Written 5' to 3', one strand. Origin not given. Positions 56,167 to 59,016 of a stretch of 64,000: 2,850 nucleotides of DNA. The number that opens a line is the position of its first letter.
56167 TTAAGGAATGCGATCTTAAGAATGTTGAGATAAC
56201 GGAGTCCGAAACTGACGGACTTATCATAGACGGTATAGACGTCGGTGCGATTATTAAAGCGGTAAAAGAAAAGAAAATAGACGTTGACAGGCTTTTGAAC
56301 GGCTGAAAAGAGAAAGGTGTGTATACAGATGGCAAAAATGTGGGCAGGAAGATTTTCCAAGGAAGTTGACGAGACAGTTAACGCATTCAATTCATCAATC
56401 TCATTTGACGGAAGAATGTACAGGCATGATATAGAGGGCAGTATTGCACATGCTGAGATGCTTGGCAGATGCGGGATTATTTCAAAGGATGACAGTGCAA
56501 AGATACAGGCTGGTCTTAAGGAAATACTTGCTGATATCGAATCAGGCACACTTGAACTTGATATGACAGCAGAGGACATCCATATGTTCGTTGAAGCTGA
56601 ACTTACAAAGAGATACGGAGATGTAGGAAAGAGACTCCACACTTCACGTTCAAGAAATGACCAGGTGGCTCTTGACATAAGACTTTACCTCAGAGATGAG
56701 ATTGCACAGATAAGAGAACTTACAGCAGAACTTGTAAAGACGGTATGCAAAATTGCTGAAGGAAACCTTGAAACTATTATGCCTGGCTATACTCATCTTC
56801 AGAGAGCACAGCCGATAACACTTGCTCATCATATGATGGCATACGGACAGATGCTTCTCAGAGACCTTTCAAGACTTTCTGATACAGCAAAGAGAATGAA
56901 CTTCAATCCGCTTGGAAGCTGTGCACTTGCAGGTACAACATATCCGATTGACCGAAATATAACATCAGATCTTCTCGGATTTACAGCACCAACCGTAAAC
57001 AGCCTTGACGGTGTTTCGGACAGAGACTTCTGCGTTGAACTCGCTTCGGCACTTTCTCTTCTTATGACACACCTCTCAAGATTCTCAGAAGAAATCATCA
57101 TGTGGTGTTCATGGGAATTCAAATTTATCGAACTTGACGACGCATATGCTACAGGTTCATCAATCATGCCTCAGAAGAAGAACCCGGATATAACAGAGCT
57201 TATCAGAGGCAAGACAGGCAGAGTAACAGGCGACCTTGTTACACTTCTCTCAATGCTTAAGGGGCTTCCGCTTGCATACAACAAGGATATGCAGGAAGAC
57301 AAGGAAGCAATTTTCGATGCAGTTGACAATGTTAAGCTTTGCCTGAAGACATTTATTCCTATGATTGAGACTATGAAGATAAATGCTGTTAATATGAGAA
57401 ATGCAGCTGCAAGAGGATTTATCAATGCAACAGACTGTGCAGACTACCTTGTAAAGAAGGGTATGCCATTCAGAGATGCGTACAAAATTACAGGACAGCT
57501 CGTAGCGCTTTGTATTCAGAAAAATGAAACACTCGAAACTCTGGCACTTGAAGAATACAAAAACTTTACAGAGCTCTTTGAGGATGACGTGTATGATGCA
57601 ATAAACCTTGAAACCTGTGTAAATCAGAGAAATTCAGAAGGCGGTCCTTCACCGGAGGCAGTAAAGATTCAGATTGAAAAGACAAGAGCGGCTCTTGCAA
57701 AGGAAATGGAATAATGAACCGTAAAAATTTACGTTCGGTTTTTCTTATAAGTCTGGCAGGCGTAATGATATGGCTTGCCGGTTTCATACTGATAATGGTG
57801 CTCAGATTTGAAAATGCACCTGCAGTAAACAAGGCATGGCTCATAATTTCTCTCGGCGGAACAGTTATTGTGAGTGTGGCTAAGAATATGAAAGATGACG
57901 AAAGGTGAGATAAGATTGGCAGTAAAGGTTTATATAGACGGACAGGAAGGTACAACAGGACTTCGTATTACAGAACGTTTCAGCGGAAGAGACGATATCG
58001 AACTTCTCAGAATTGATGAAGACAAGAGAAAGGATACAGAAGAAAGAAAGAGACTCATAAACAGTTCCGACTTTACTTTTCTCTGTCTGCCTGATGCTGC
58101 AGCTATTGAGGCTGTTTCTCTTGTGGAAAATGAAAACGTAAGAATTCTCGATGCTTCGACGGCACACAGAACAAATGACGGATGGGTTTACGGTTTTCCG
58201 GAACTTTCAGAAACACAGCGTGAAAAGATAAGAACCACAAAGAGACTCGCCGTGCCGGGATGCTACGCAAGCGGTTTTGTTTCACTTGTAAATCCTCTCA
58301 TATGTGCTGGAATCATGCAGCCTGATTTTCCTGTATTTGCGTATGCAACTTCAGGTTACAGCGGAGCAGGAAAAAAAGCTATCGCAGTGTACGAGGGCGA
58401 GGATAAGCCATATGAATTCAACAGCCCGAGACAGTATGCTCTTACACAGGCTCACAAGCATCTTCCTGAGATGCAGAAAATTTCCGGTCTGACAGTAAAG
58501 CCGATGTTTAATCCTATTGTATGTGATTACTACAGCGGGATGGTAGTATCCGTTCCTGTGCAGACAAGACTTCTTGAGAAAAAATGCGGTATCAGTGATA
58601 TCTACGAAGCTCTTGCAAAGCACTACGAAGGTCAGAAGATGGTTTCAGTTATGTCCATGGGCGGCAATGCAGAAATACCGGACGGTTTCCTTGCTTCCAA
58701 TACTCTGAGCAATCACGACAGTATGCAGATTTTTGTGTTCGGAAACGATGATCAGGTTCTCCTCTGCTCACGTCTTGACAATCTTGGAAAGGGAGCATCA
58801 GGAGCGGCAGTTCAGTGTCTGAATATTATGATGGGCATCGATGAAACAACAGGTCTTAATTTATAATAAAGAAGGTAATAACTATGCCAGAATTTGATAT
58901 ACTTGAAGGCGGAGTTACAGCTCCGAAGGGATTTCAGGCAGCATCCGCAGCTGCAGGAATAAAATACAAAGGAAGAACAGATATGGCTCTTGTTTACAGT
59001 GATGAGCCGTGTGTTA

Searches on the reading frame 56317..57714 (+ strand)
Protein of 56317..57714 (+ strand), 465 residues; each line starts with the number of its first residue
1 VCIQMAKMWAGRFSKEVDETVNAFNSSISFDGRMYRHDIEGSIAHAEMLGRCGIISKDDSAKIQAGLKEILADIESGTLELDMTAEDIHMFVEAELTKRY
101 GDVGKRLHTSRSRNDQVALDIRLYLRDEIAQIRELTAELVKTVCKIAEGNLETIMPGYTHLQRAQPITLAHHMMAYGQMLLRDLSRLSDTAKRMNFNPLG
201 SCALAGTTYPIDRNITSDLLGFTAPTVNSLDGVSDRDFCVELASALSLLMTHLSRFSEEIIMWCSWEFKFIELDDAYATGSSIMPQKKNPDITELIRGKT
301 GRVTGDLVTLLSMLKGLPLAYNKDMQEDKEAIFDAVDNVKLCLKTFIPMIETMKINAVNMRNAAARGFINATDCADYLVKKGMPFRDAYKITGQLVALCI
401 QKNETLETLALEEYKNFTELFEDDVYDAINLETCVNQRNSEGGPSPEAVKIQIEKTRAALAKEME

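Call 57: search_protein_families(library=pfam, proteins=[window:56317-57714:+], max_evalue=0.00001)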
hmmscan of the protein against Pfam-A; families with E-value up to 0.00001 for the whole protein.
window:56317-57714:+ (465 aa): 2 families
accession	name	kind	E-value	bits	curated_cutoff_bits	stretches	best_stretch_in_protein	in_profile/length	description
PF00206.25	Lyase_1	-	3.8e-74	250.3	27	1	11-305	1-312/312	Lyase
PF14698.11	ASL_C2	-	9.2e-29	100.1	27.3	1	368-436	1-69/69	Argininosuccinate lyase C-terminal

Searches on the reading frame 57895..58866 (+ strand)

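Call 57: search_protein_families(library=pfam, proteins=[window:57895-58866:+], max_evalue=0.00001)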
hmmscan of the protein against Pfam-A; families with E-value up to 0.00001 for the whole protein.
window:57895-58866:+ (323 aa): 2 families
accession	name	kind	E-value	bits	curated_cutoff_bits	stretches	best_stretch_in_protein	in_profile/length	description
PF22698.1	Semialdhyde_dhC_1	-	4.8e-24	85.5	27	1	123-296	1-165/165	Semialdehyde dehydrogenase, dimerisation domain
PF01118.30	Semialdhyde_dh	-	6.3e-07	30.3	26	1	50-108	58-117/121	Semialdehyde dehydrogenase, NAD binding domain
